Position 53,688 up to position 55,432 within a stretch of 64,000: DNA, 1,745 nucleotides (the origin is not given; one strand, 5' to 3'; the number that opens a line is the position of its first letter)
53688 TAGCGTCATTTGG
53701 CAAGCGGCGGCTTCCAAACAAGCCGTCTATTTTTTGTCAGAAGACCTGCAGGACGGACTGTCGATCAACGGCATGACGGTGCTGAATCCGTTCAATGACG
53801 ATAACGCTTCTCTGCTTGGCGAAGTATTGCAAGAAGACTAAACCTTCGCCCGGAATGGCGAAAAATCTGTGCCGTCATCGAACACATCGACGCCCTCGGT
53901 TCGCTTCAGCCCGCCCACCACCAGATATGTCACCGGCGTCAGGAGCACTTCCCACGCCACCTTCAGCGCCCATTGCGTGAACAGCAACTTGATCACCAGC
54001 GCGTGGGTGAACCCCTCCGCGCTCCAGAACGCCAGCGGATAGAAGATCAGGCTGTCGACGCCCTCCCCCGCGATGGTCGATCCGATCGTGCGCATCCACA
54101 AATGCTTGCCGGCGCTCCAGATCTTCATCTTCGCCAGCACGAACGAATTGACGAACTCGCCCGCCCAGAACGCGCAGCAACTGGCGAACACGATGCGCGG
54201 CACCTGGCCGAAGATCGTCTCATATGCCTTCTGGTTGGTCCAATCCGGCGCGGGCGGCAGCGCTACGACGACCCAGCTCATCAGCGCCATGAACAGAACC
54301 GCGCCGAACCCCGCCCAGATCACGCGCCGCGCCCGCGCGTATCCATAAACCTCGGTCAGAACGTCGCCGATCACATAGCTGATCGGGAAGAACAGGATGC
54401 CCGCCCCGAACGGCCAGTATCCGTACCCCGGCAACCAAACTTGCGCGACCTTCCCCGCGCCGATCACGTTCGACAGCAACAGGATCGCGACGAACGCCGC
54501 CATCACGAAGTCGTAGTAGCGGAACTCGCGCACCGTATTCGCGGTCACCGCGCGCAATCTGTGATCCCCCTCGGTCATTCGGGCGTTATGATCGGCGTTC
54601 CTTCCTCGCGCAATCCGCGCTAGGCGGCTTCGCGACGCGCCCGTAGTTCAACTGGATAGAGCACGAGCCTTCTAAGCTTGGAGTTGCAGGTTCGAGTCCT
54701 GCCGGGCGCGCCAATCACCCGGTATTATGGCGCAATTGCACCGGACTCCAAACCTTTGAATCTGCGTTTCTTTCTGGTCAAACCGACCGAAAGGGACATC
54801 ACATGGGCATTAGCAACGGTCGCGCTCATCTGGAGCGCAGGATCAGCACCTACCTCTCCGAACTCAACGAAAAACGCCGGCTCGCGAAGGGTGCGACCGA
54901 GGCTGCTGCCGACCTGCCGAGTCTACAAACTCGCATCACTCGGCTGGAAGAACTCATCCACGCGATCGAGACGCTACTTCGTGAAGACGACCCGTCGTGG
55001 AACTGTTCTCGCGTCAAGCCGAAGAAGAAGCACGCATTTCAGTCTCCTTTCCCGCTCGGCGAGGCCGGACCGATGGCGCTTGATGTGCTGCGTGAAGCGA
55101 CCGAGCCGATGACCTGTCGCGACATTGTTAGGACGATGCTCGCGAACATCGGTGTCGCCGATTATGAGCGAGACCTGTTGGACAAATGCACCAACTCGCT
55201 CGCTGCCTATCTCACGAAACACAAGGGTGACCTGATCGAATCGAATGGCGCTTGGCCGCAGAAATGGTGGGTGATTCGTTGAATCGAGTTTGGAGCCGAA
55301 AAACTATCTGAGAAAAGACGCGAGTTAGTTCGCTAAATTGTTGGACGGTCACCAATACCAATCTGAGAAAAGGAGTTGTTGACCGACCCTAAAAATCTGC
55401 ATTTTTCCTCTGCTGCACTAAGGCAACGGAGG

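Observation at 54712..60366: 5.6-kb IS1595-type transposon with eight passenger ORFs inserted at the CCA end of tRNA-Arg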

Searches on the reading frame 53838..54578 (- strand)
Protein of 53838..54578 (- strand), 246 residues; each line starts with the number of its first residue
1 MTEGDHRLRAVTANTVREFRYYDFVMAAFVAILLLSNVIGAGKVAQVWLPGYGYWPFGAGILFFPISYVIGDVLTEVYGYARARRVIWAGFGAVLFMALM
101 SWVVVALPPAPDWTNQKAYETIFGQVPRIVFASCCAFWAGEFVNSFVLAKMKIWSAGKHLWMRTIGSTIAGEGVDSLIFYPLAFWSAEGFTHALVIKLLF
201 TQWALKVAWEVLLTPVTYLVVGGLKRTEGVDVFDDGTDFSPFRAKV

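Call 12: find_encoding_contigs(protein=window:53838-54578:-, flank=8000, max_places=10)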
Protein window:53838-54578:- (246 aa): 3 contigs read that carry it; 3 places shown.
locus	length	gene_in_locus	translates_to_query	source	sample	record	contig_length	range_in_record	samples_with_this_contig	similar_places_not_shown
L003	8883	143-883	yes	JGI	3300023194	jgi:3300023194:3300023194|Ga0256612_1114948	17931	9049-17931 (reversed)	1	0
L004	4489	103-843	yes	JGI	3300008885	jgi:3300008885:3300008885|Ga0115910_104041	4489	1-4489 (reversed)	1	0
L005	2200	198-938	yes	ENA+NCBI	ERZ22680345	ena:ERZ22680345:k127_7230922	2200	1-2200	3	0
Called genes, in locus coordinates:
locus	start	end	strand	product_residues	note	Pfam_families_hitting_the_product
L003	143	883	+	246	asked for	PF02592:Vut_1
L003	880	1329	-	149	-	PF01850:PIN (weak)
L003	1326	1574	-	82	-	-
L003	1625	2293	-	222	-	PF13507:GATase_5, PF07685:GATase_3, PF01965:DJ-1_PfpI (weak)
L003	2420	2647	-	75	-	PF02700:PurS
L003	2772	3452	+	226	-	-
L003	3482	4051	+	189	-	-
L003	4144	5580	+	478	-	PF00330:Aconitase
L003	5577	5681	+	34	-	-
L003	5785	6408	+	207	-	PF00694:Aconitase_C, PF27512:LeuD (weak), PF27434:LeuD_C (weak)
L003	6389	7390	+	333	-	PF08240:ADH_N, PF00107:ADH_zinc_N, PF13602:ADH_zinc_N_2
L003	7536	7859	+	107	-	PF07345:ATPaseInh_sub_z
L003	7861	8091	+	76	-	PF01722:BolA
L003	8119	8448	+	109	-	PF00462:Glutaredoxin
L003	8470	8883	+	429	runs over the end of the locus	PF13439:Glyco_transf_4 (weak), PF20706:GT4-conflict (weak), PF00534:Glycos_transf_1, PF13692:Glyco_trans_1_4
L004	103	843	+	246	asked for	PF02592:Vut_1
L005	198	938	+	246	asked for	PF02592:Vut_1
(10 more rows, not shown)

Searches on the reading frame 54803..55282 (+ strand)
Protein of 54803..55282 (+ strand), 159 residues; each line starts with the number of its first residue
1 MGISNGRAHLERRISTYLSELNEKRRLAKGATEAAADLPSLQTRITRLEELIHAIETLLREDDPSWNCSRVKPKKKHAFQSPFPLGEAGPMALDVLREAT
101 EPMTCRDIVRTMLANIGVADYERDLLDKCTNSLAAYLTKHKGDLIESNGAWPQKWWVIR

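Call 5: search_protein_families(library=pfam, proteins=[window:54803-55282:+], max_evalue=0.1)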
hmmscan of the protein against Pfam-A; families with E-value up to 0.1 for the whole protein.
window:54803-55282:+ (159 aa): 2 families
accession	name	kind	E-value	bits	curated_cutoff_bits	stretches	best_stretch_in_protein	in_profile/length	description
PF06667.17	PspB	-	0.022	15.3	25.6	1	26-66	30-71/73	Phage shock protein B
PF05066.19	HARE-HTH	-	0.033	15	25.9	1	92-113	7-28/71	HB1, ASXL, restriction endonuclease HTH domain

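Call 27: search_protein_families(library=ncbifam, proteins=[window:54803-55282:+], max_evalue=0.1)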
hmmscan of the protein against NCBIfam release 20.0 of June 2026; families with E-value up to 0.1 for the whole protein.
window:54803-55282:+ (159 aa): 3 families
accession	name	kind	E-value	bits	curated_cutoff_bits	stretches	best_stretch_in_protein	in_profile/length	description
TIGR02976.1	phageshock_pspB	equivalog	8.3e-05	22.8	51.7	1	24-67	29-73/75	envelope stress response membrane protein PspB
NF006993.0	PRK09458.1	equivalog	0.025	14.9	90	1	32-66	38-72/75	envelope stress response membrane protein PspB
TIGR03621.1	F420_MSMEG_2516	subfamily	0.027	13.6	213.15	1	34-94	104-164/295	TIGR03621 family F420-dependent LLM class oxidoreductase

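Call 28: search_protein_families(library=padloc, proteins=[window:54803-55282:+], max_evalue=0.1)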
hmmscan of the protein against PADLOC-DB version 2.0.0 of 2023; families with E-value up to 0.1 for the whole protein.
window:54803-55282:+ (159 aa): 0 families

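Call 49: find_homologous_proteins(query=window:54803-55279:+, max_evalue=0.001)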
Query window:54803-55279:+ (159 aa): 27 proteins with E <= 0.001 among 101 candidates.
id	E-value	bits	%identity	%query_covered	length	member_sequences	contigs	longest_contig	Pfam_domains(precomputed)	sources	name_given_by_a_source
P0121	8.8e-102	356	100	100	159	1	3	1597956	-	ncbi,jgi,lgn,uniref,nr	ncbi:MAG: hypothetical protein J0J06_07570 [Sphingomonas sp.]|uniref:hypothetical protein n=1 Tax=Sp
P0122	7.2e-82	291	81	100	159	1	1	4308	-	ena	-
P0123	2.0e-78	280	78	100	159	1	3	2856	-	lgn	-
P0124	4.2e-77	275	78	100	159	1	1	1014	-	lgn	-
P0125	1.3e-76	274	77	100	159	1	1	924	-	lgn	-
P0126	4.2e-75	269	77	100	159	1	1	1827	-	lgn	-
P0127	2.0e-74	267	78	100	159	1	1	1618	-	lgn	-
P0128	1.3e-72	261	76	100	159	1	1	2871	-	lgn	-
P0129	1.8e-71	257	72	100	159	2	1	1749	-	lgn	-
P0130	3.3e-71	256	74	100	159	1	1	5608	-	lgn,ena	-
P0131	9.1e-71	255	73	100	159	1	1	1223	-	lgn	-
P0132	2.2e-70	254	70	100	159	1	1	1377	-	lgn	-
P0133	8.5e-70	252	72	100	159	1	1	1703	-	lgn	-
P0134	3.1e-69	250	72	99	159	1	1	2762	-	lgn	-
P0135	2.7e-68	247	72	100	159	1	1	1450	-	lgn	-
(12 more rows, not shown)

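Call 60: predict_structure(alignment_id=A2)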
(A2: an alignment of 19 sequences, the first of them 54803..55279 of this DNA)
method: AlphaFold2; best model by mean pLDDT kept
length: 159 residues; sequences in the alignment: 19
mean_pLDDT: 73.4   pTM: 0.43
mean pLDDT of the five models: 73.4, 73.1, 72.8, 71.7, 68.6
residues with pLDDT >= 90: 7; 70-90: 105; 50-70: 19; < 50: 28
segments of 3 or more residues with pLDDT < 50: 1-3, 69-77, 142-157
pLDDT, mean of each block of 10 residues (from residue 1): 66 88 89 84 87 79 62 47 69 76 84 86 85 76 46 48
secondary structure, 60 per line:
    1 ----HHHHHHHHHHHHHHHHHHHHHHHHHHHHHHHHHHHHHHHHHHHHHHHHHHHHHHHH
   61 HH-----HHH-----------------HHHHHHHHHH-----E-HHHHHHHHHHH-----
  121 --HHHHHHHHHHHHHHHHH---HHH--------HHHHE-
elements in order: H5-62 H88-97 H105-115 H123-139 H154-157

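Call 64: fold_search(model_id=the predicted structure, library=pdb)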
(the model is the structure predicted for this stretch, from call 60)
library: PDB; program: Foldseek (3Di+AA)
matches with E <= 10: 154; with E <= 0.001: 0
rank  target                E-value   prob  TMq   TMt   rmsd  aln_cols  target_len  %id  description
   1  9o15_G                1.4e+00  0.10  0.22  0.24  13.2       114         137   15  Crystal Structure of BCL-2 (G101V) mutant in complex with a stapled BAD BH3 peptide BAD SAHB 4.2 (released 2025-10-08)
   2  2iif_A                1.5e+00  0.12  0.22  0.18  10.8        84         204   11  single chain Integration Host Factor mutant protein (scIHF2-K45aE) in complex with DNA (released 2007-02-20)
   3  9o15_I                1.5e+00  0.08  0.20  0.22  13.5       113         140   15  Crystal Structure of BCL-2 (G101V) mutant in complex with a stapled BAD BH3 peptide BAD SAHB 4.2 (released 2025-10-08)
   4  9o15_K                1.8e+00  0.09  0.22  0.24  13.2       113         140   15  Crystal Structure of BCL-2 (G101V) mutant in complex with a stapled BAD BH3 peptide BAD SAHB 4.2 (released 2025-10-08)
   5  8hoi_B                1.8e+00  0.08  0.21  0.22  12.3        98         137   15  Crystal structure of Bcl-2 D103Y in complex with sonrotoclax (released 2024-01-17)
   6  8a3w_SV               2.1e+00  0.11  0.22  0.39   5.9        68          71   12  CRYO-EM STRUCTURE OF LEISHMANIA MAJOR 80S RIBOSOME : WILD TYPE (released 2023-12-20)
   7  8fy2_D                2.1e+00  0.08  0.22  0.24  12.4       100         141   17  E3:PROTAC:target ternary complex structure (VCB/WH244/BCL-2) (released 2024-04-10)
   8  9o15_E                2.1e+00  0.08  0.22  0.24  13.2       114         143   15  Crystal Structure of BCL-2 (G101V) mutant in complex with a stapled BAD BH3 peptide BAD SAHB 4.2 (released 2025-10-08)
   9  7bwk_E                2.1e+00  0.06  0.17  0.21  14.3       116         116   11  Structure of DotL(656-783)-IcmS-IcmW-LvgA-VpdB(461-590) derived from Legionella pneumophila (released 2020-06-03)
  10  9o15_C                2.2e+00  0.08  0.22  0.23  13.3       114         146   15  Crystal Structure of BCL-2 (G101V) mutant in complex with a stapled BAD BH3 peptide BAD SAHB 4.2 (released 2025-10-08)
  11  8tid_Z                2.4e+00  0.13  0.25  0.06   6.7        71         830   15  Combined linker domain of N-DRC and associated proteins Tetrahymena (released 2023-09-27)
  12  2iie_A                2.5e+00  0.10  0.22  0.18  10.6        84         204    8  single chain Integration Host Factor protein (scIHF2) in complex with DNA (released 2007-02-20)
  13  7lhb_B                2.5e+00  0.07  0.20  0.23  12.2        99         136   16  Crystal structure of Bcl-2 in complex with prodrug ABBV-167 (released 2021-04-14)
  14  9o14_A                2.5e+00  0.06  0.21  0.22  12.4        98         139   15  Crystal Structure of BCL-2 in complex with a stapled BAD BH3 peptide BAD SAHB 4.2 (released 2025-10-08)
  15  9o16_A                2.7e+00  0.06  0.22  0.24  12.4        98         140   16  Crystal Structure of human BCL-2 (R129L) mutant in complex with a stapled BAD BH3 peptide BAD SAHB 4.2 (released 2025-10-08)
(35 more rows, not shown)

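Call 92: search_protein_families(library=pfam, alignment_id=A4, max_evalue=0.01)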
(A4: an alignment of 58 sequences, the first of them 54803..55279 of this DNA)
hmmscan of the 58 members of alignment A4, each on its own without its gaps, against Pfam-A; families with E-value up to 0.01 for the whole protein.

A. member 1, window:54803-55279:+ (159 aa): 0 families

B. families by the number of members that match (of 58 scanned): 6 families
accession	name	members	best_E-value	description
PF05066.19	HARE-HTH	4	1.5e-05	HB1, ASXL, restriction endonuclease HTH domain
PF08100.18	Dimerisation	1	2.8e-05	O-methyltransferase dimerisation domain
PF21476.4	PF0610-like_N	1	0.0009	PF0610-like, N-terminal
PF01524.22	Gemini_V2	1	0.0012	Geminivirus V2 protein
PF15934.10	Yuri_gagarin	1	0.0023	Yuri gagarin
PF22703.2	Cdc6_lid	1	0.0073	Cdc6 AAA+ ATPase-type lid domain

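Call 93: search_solved_structures(query=A4, max_evalue=1)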
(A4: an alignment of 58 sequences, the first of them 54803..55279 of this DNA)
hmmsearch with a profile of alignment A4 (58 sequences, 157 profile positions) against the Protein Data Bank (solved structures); distinct sequences matched with E-value up to 1: 68 (the best 60 are shown).
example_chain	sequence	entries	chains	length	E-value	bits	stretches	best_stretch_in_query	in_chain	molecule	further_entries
9tlt_A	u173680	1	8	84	6.3e-06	29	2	7-44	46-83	Sc-apCC-2-KLHL20-4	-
9tls_A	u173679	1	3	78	0.00013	24.8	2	14-53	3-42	Sc-apCC-2-KLHL20-3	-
9tlp_A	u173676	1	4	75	0.00032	23.5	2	11-44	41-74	Sc-apCC-2-BCL-xL-6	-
9tlu_C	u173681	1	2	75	0.0022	20.8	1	14-46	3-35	Sc-apCC-2-BCL-xL-3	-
2pms_C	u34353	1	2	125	0.0024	20.6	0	11-37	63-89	PNEUMOCOCCAL SURFACE PROTEIN A (PSPA)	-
6zff_A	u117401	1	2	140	0.0058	19.4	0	7-44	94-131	DNA double-strand break repair Rad50 ATPase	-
9tlq_A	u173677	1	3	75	0.0085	18.9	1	14-46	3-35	Sc-apCC-2-BCL-xL-8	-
1l8d_A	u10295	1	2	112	0.016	18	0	7-40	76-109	DNA double-strand break repair rad50 ATPase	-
9tlv_A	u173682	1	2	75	0.016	17.9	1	14-46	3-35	Sc-apCC-2-MCL-1-3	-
12dl_KA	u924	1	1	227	0.025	17.3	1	13-57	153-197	Zinc finger BED domain-containing protein 3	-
24mc_V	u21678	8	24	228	0.025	17.3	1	13-57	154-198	Zinc finger BED domain-containing protein 3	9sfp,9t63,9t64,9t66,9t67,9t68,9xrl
9tlw_A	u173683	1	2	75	0.039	16.7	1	11-43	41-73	Sc-apCC-2-MCL-1-4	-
7ueb_E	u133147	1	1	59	0.045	16.5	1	77-99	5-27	PscE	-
5yi0_B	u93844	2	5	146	0.05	16.4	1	89-153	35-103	Zinc transport transcriptional regulator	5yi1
9tlo_A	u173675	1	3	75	0.051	16.3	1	14-46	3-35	Sc-apCC-2-BCL-xL-5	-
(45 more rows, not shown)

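Call 99: search_protein_families(library=phrogs, proteins=[window:54803-55279:+], max_evalue=0.001)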
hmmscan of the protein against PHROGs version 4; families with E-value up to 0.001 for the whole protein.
window:54803-55279:+ (159 aa): 0 families

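Call 103: search_protein_representatives(alignment_id=A2)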
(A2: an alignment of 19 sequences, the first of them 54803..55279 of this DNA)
Query: 19 sequences, 159 profile positions. Proteins with E-value up to 0.001 (for the whole library): 271; up to 1e-10: 77; up to 1e-30: 6. The best 150 are listed.
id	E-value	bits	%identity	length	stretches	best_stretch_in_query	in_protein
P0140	3.5e-79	280.6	-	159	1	1-159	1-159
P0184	6.6e-39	149.7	-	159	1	7-159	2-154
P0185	3.8e-35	137.5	-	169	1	1-159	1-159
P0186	6.0e-33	130.3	-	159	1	1-159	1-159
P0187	1.5e-32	129.1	-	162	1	1-159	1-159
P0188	6.9e-32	126.9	-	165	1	1-159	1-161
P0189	2.0e-29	118.9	-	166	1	1-158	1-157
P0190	4.2e-29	117.8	-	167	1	1-158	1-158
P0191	4.6e-29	117.7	-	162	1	1-158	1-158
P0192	7.8e-28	113.7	-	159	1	1-159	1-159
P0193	1.6e-27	112.7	-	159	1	1-158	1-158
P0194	1.9e-27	112.5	-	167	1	1-159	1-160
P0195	2.2e-27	112.3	-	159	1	1-158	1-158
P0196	3.3e-27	111.7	-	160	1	1-158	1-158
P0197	3.5e-27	111.6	-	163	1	1-157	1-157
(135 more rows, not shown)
